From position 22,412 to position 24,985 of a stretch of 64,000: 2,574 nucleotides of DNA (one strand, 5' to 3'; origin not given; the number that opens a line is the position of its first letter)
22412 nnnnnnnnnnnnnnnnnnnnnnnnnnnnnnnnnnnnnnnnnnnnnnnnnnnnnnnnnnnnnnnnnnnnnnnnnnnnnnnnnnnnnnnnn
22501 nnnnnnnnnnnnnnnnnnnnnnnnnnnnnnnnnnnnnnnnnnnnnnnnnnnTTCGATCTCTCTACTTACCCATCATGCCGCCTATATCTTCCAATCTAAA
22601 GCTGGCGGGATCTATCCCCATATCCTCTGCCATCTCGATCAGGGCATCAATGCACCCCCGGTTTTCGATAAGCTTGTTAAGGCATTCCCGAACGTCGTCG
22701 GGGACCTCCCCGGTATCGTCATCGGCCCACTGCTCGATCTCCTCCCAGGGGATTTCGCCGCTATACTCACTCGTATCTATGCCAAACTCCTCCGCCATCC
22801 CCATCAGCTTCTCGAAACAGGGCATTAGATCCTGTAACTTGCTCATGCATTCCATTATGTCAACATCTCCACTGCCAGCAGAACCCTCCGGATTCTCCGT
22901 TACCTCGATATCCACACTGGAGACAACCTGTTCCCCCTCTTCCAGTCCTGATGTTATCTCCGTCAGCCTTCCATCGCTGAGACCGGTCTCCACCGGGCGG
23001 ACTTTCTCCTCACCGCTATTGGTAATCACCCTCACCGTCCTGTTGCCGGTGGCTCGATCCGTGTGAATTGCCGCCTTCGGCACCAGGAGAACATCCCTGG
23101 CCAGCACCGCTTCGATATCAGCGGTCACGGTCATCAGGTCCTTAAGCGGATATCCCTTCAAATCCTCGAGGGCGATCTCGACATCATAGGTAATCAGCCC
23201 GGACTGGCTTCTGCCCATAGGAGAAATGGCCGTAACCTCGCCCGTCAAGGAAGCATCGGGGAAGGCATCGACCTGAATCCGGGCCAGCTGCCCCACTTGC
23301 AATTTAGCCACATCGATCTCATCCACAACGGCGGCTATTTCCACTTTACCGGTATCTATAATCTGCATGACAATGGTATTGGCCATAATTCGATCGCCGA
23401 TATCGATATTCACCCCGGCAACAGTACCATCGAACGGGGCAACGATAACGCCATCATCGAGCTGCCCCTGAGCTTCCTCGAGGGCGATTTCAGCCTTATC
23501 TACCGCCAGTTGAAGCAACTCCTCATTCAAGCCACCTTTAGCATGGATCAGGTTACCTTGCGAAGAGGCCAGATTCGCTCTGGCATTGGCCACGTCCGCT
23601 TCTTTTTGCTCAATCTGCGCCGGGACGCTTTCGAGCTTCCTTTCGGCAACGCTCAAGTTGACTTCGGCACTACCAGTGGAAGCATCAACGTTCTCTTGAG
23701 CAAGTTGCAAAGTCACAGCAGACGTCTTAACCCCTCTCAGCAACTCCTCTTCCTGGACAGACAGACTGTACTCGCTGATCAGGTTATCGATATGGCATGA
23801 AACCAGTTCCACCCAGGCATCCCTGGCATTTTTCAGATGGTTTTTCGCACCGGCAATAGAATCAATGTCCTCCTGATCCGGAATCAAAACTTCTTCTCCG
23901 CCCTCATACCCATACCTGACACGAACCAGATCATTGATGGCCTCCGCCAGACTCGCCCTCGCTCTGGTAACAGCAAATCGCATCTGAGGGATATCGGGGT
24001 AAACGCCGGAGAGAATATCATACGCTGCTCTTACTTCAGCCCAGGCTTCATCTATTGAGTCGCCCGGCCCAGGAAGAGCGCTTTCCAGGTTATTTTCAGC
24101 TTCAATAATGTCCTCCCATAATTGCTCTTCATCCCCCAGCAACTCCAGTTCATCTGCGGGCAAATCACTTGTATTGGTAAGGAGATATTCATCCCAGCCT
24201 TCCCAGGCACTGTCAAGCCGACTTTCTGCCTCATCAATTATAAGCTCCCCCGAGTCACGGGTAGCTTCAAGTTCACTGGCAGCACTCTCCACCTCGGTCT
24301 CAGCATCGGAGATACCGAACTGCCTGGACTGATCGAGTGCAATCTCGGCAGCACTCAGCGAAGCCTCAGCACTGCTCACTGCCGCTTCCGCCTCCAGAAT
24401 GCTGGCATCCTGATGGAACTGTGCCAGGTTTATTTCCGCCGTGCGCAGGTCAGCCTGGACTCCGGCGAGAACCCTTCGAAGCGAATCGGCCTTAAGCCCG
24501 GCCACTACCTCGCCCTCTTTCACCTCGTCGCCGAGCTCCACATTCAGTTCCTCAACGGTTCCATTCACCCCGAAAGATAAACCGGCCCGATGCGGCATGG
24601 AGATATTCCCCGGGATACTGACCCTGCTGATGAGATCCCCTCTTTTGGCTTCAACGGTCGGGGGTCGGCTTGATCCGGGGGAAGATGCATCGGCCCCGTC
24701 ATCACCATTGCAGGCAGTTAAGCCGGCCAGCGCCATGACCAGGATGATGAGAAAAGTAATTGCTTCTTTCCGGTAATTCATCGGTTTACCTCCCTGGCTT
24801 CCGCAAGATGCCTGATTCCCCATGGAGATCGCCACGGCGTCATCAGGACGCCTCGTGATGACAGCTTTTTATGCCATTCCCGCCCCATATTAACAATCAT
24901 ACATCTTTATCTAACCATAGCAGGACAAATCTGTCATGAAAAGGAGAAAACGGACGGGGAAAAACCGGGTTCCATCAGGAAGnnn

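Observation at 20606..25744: MacAB-like efflux operon with an atypically long lipoprotein adaptor carrying a C-terminal tandem Cys-pair module, plus two small co-transcribed unknown proteins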

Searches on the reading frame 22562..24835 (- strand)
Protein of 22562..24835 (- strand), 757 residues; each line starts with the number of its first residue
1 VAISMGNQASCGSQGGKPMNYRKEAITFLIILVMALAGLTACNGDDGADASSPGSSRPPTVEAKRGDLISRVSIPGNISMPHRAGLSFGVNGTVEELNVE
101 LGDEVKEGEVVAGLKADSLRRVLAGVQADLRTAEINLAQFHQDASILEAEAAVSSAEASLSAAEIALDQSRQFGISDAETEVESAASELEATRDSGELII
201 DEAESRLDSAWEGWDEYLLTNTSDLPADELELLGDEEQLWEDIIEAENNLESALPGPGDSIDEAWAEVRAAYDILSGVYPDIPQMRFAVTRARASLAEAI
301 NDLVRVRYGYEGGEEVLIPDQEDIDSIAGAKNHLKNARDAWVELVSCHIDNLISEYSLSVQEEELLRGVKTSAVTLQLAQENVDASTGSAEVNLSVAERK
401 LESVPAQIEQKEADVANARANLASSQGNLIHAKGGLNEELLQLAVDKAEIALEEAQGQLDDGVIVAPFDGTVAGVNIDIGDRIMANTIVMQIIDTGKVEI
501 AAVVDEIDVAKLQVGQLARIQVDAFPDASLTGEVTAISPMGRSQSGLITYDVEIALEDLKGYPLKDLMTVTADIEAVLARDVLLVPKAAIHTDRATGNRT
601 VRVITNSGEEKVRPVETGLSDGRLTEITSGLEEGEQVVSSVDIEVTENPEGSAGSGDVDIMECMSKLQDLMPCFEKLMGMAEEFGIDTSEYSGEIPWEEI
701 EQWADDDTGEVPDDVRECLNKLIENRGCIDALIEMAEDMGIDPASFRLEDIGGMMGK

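Call 3: search_protein_families(library=pfam, proteins=[window:22562-24835:-], max_evalue=0.01)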
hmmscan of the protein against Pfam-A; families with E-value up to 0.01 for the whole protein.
window:22562-24835:- (757 aa): 4 families
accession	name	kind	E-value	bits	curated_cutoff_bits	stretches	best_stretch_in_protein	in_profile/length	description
PF16576.10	HlyD_D23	-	1.5e-17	64.1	30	1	433-543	79-190/214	Barrel-sandwich domain of CusB or HlyD membrane-fusion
PF13437.12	HlyD_3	-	3.7e-17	63.4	22.2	1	463-557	1-96/106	HlyD family secretion protein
PF13533.13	Biotin_lipoyl_2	-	0.00019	21.6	29.8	1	87-110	4-27/32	Biotin-lipoyl like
PF00364.28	Biotin_lipoyl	-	0.00082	19.6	22.1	0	90-112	49-71/73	Biotin-requiring enzyme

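Call 4: search_protein_families(library=ncbifam, proteins=[window:22562-24835:-], max_evalue=0.01)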
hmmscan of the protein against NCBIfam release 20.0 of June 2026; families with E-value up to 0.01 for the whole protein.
window:22562-24835:- (757 aa): 19 families
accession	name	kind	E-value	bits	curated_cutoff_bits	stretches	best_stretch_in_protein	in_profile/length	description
TIGR01730.1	RND_mfp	subfamily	4.1e-38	131.1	94.9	2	391-640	63-308/322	efflux RND transporter periplasmic adaptor subunit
TIGR00998.1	8a0101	subfamily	1e-20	74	390.8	2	442-544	185-288/334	EmrA/EmrK family multidrug efflux transporter periplasmic adaptor subunit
NF002939.0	PRK03598.1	equivalog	1.1e-19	70.8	393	2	76-213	38-175/332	secretion protein HlyD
NF008606.0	PRK11578.1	equivalog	2.6e-18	66.3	342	1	345-640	68-363/371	macrolide transporter subunit MacA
TIGR00999.1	8a0102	subfamily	2.8e-17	62.7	319.3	1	411-639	56-264/271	CzcB/NccB family metal efflux transporter periplasmic adaptor subunit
TIGR02971.1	heterocyst_DevB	subfamily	3e-16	59.7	129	2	379-540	136-281/327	ABC exporter membrane fusion protein, DevB family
TIGR01843.1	type_I_hlyD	subfamily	1.2e-14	54.1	208.65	2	390-555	193-371/422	HlyD family type I secretion periplasmic adaptor subunit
NF007785.0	PRK10476.1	equivalog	3.2e-12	46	376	1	406-538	157-285/347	multidrug transporter subunit MdtN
NF011715.0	PRK15136.1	equivalog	5.2e-09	35.2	563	1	406-537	165-292/390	multidrug efflux MFS transporter periplasmic adaptor subunit EmrA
NF007303.0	PRK09783.1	subfamily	1.2e-08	33.9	390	1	463-640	216-387/414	copper/silver efflux system membrane fusion protein CusB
NF045680.1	DiMtlExpIhpB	equivalog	2.2e-07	30.2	450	1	462-639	138-308/326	divalent metal ion exporter adaptor subunit IhpB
NF007132.1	PRK09578.1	equivalog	6.3e-07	28.5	512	0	29-138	12-120/396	MexX/AxyX family multidrug efflux RND transporter periplasmic adaptor subunit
NF008589.1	PRK11556.1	equivalog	2.4e-06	26.7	391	1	412-639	142-373/392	MdtA/MuxA family multidrug efflux RND transporter periplasmic adaptor subunit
NF038010.1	ABC_adapt_DarC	equivalog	2.8e-06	26.3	450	1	458-647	227-410/417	darobactin export ABC transporter periplasmic adaptor subunit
NF033138.2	RND-peri-MexC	equivalog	7.7e-06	25.3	625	1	581-640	300-358/375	MexC family multidrug efflux RND transporter periplasmic adaptor subunit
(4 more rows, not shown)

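Call 6: find_homologous_proteins(query=window:22565-24781:-, max_evalue=0.00001)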
Query seq(739 aa) (739 aa): 178 proteins with E <= 0.00001 among 8000 candidates; the best 120 are listed.
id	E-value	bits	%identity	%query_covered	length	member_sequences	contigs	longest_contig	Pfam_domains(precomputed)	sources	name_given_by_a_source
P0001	0.0e+0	1573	100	100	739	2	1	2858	PF25973.1,PF25990.1,PF25967.1,PF25975.1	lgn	-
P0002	0.0e+0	1045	68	100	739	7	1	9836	PF25990.1,PF25967.1,PF25917.1,PF25975.1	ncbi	-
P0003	3.9e-175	602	54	57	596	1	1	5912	PF25973.1,PF25989.1,PF25990.1,PF25967.1,PF25917.1,PF25975.1,PF25954.1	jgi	jgi:HlyD family secretion protein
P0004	2.4e-171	590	48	67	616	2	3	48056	PF25973.1,PF25989.1,PF25990.1,PF25967.1,PF25917.1,PF25975.1,PF25954.1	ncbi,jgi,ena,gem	-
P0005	6.0e-154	532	45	67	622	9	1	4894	PF25973.1,PF25990.1,PF25967.1,PF25917.1,PF25975.1,PF25954.1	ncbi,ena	-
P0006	8.6e-154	532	45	58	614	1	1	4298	PF25984.1,PF26002.1,PF00364.29,PF25990.1,PF25967.1,PF25954.1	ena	-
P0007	4.8e-152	526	45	57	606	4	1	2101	PF25984.1,PF26002.1,PF00364.29,PF25990.1,PF25967.1,PF25954.1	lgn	-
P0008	3.4e-146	507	48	58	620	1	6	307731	PF25973.1,PF25990.1,PF25967.1,PF25975.1,PF25954.1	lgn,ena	-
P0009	6.0e-126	440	44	58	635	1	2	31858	PF25984.1,PF00364.29,PF25990.1,PF25975.1,PF25954.1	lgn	-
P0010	2.8e-89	319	38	47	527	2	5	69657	PF25989.1,PF25990.1,PF25967.1,PF25975.1,PF25954.1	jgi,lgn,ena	jgi:HlyD family secretion protein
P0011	5.1e-89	318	38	49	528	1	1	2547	PF26002.1,PF25989.1,PF25990.1,PF25967.1,PF25975.1,PF25954.1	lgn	-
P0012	4.0e-85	305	38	48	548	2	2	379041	PF25984.1,PF25989.1,PF00364.29,PF25990.1,PF25967.1,PF25975.1,PF25954.1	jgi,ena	-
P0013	4.1e-83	298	44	38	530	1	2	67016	PF25989.1,PF25990.1,PF25967.1,PF25975.1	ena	-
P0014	6.0e-80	288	41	42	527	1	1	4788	PF25973.1,PF25984.1,PF25990.1,PF25967.1,PF25917.1,PF25975.1,PF25954.1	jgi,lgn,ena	-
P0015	1.4e-79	287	39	45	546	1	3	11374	PF25984.1,PF25989.1,PF00364.29,PF25990.1,PF25967.1,PF25975.1,PF25954.1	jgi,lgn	-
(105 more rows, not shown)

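Call 14: find_encoding_contigs(protein=P0008, flank=8000, max_places=2)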
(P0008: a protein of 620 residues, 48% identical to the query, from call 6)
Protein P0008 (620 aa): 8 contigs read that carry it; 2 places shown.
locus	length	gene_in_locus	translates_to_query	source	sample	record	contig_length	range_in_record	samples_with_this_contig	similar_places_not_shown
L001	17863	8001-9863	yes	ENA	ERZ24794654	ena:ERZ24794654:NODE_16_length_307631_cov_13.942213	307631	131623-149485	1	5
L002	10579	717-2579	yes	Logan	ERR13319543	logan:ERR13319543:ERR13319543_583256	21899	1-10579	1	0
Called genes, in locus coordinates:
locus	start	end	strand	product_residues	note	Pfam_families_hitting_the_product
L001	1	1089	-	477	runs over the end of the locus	PF00672:HAMP, PF00512:HisKA, PF02518:HATPase_c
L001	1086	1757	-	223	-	PF00072:Response_reg, PF00486:Trans_reg_C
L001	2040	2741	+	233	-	PF20787:SPP1_GP23-1 (faint), PF10925:DUF2680 (weak)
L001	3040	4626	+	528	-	PF25954:Beta-barrel_RND_2 (weak), PF25990:Beta-barrel_YknX, PF25967:RND-MFP_C, PF25975:CzcB_C, PF25989:YknX_C (weak)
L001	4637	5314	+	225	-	PF00005:ABC_tran, PF02463:SMC_N (faint), PF13304:AAA_21 (faint)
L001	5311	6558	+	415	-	PF12704:MacB_PCD, PF02687:FtsX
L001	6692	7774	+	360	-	PF00089:Trypsin, PF13365:Trypsin_2, PF00595:PDZ, PF13180:PDZ_2, PF17820:PDZ_6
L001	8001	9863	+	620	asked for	PF25973:BSH_CzcB (faint), PF25954:Beta-barrel_RND_2 (faint), PF25990:Beta-barrel_YknX (weak), PF25967:RND-MFP_C, PF25975:CzcB_C (weak)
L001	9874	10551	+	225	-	PF02463:SMC_N (weak), PF00005:ABC_tran, PF13304:AAA_21 (faint)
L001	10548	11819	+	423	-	PF12704:MacB_PCD, PF02687:FtsX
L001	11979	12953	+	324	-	PF00149:Metallophos, PF12850:Metallophos_2 (weak)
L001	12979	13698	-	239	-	PF00005:ABC_tran, PF02463:SMC_N, PF13304:AAA_21 (faint)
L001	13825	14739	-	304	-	PF02653:BPD_transp_2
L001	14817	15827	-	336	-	PF13407:Peripla_BP_4 (faint), PF04392:ABC_sub_bind, PF13458:Peripla_BP_6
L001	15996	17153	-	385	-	PF04295:GD_AH_second, PF20629:GD_AH_C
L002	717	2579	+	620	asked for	PF25973:BSH_CzcB (faint), PF25954:Beta-barrel_RND_2 (faint), PF25990:Beta-barrel_YknX (weak), PF25967:RND-MFP_C, PF25975:CzcB_C (weak)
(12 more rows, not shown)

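Call 15: find_encoding_contigs(protein=P0004, flank=8000, max_places=2)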
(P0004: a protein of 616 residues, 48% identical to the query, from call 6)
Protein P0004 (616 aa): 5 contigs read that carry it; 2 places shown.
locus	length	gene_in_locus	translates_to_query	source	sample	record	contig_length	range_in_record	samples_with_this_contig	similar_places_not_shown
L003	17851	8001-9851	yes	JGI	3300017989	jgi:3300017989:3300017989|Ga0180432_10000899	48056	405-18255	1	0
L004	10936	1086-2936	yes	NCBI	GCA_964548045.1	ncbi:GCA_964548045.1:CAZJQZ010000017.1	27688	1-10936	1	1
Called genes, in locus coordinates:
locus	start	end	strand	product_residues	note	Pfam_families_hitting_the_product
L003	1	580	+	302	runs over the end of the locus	PF00005:ABC_tran, PF13304:AAA_21 (weak), PF13732:DrrA1-3_C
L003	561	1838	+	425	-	PF12679:ABC2_membrane_2, PF12698:ABC2_membrane_3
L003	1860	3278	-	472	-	PF00672:HAMP, PF00512:HisKA, PF02518:HATPase_c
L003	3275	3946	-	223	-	PF00072:Response_reg, PF00486:Trans_reg_C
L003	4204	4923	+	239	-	PF10925:DUF2680 (weak)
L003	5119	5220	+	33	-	-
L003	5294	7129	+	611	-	PF08757:CotH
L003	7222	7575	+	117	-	PF02687:FtsX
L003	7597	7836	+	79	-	PF02687:FtsX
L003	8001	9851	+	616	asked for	PF25917:BSH_RND (weak), PF25973:BSH_CzcB (faint), PF25954:Beta-barrel_RND_2 (faint), PF25990:Beta-barrel_YknX (weak), PF25967:RND-MFP_C, PF25975:CzcB_C (weak), PF25989:YknX_C (weak)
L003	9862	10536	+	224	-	PF02463:SMC_N (weak), PF00005:ABC_tran, PF13304:AAA_21 (faint)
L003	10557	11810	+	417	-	PF12704:MacB_PCD, PF02687:FtsX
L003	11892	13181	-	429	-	PF14196:ATC_hydrolase (faint)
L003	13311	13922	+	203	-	PF00440:TetR_N, PF17925:TetR_C_20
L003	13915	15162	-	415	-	PF00862:GT-B_Sucrose_synth, PF13439:Glyco_transf_4, PF13579:Glyco_trans_4_4, PF20706:GT4-conflict, PF00534:Glycos_transf_1, PF13692:Glyco_trans_1_4, PF13524:Glyco_trans_1_2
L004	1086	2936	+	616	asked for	PF25917:BSH_RND (weak), PF25973:BSH_CzcB (faint), PF25954:Beta-barrel_RND_2 (faint), PF25990:Beta-barrel_YknX (weak), PF25967:RND-MFP_C, PF25975:CzcB_C (weak), PF25989:YknX_C (weak)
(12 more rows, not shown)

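Call 16: find_encoding_contigs(protein=P0009, flank=8000, max_places=2)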
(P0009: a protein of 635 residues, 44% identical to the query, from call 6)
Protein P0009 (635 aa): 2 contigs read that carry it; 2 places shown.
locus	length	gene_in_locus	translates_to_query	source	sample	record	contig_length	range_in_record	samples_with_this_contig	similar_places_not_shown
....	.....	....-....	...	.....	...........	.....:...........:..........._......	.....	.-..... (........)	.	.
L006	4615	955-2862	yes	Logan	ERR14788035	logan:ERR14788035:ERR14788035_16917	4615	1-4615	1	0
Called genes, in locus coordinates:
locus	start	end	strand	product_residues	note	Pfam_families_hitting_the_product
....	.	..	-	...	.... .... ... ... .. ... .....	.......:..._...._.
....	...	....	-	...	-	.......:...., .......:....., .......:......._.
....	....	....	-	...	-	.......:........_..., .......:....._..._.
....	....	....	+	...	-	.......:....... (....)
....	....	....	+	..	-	-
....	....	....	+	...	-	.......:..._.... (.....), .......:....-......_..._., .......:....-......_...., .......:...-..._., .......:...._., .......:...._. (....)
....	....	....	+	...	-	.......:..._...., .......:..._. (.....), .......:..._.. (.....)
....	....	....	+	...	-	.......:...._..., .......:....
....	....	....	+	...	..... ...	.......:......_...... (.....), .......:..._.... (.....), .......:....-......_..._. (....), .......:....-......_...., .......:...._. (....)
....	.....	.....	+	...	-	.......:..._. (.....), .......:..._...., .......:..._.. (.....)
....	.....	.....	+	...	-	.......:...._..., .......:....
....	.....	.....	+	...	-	-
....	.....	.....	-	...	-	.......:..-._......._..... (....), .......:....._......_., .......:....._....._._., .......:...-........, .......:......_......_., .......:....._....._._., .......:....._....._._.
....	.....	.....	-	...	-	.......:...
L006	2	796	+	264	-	?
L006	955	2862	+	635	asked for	PF00364:Biotin_lipoyl (faint), PF25984:BSH_YknX (faint), PF25954:Beta-barrel_RND_2 (weak), PF25990:Beta-barrel_YknX, PF25975:CzcB_C (weak)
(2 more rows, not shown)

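Call 27: find_encoding_contigs(protein=P0002, flank=10000, max_places=3)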
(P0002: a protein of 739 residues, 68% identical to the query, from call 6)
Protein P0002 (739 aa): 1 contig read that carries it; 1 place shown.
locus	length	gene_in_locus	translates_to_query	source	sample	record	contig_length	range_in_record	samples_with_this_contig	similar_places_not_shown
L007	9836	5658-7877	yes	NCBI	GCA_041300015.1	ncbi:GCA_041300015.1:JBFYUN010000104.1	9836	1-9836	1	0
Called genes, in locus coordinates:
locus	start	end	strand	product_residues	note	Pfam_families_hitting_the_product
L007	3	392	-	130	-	?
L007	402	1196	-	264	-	PF02540:NAD_synthase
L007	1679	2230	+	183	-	PF19928:DUF6391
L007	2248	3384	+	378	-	PF00696:AA_kinase, PF01472:PUA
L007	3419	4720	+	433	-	PF00171:Aldedh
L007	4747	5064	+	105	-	-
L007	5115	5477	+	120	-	PF07760:DUF1616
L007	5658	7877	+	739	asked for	PF25917:BSH_RND (faint), PF25975:CzcB_C (faint), PF25990:Beta-barrel_YknX (weak), PF25967:RND-MFP_C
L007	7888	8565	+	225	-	PF02463:SMC_N (faint), PF00005:ABC_tran, PF13304:AAA_21 (faint)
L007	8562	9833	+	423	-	PF12704:MacB_PCD, PF02687:FtsX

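Call 56: search_solved_structures(query=window:22562-24781:-, max_evalue=0.001)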
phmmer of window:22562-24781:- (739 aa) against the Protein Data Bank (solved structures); distinct sequences matched with E-value up to 0.001: 17.
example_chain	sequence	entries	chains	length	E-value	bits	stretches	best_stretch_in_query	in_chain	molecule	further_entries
4dk1_A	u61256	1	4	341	4e-13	52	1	394-622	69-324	Putative MacA, Multidrug resistance protein mexA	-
4tko_B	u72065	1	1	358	5.7e-13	51.5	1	379-535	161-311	EmrA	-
4dk0_A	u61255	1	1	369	1.2e-12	50.4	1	404-622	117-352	Putative MacA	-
9qgy_G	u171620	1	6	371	1.2e-11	47.2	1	427-620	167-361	Macrolide export protein MacA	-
20yy_D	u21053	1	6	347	5.4e-11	45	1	436-622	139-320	Multidrug efflux RND transporter periplasmic adaptor subunit MexJ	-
5nik_D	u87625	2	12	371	2.3e-10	42.9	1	427-620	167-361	Macrolide export protein MacA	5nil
3fpp_A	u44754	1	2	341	9.1e-10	40.9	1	427-620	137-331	Macrolide-specific efflux protein macA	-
6vej_P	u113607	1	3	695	2.9e-09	39.2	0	45-151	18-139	Probable Resistance-Nodulation-Cell Division (RND) efflux membrane fusion protein,Probable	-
5xu0_A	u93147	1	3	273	5e-07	31.9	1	330-524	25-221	Membrane-fusion protein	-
9j3d_D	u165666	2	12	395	2.4e-06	29.6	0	1-169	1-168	RND efflux system, MexC-like protein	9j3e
4l8j_A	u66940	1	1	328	1.2e-05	27.4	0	427-625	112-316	Putative efflux transporter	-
4kks_A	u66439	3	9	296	0.0001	24.2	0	446-537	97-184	Membrane fusion protein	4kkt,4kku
8dck_C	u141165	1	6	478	0.00023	23.1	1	381-560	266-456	Membrane fusion protein (MFP) family protein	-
3t51_B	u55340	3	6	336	0.00053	21.9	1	417-623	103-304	Cation efflux system protein CusB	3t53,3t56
3h94_A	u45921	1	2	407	0.00071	21.5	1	418-623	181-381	Cation efflux system protein cusB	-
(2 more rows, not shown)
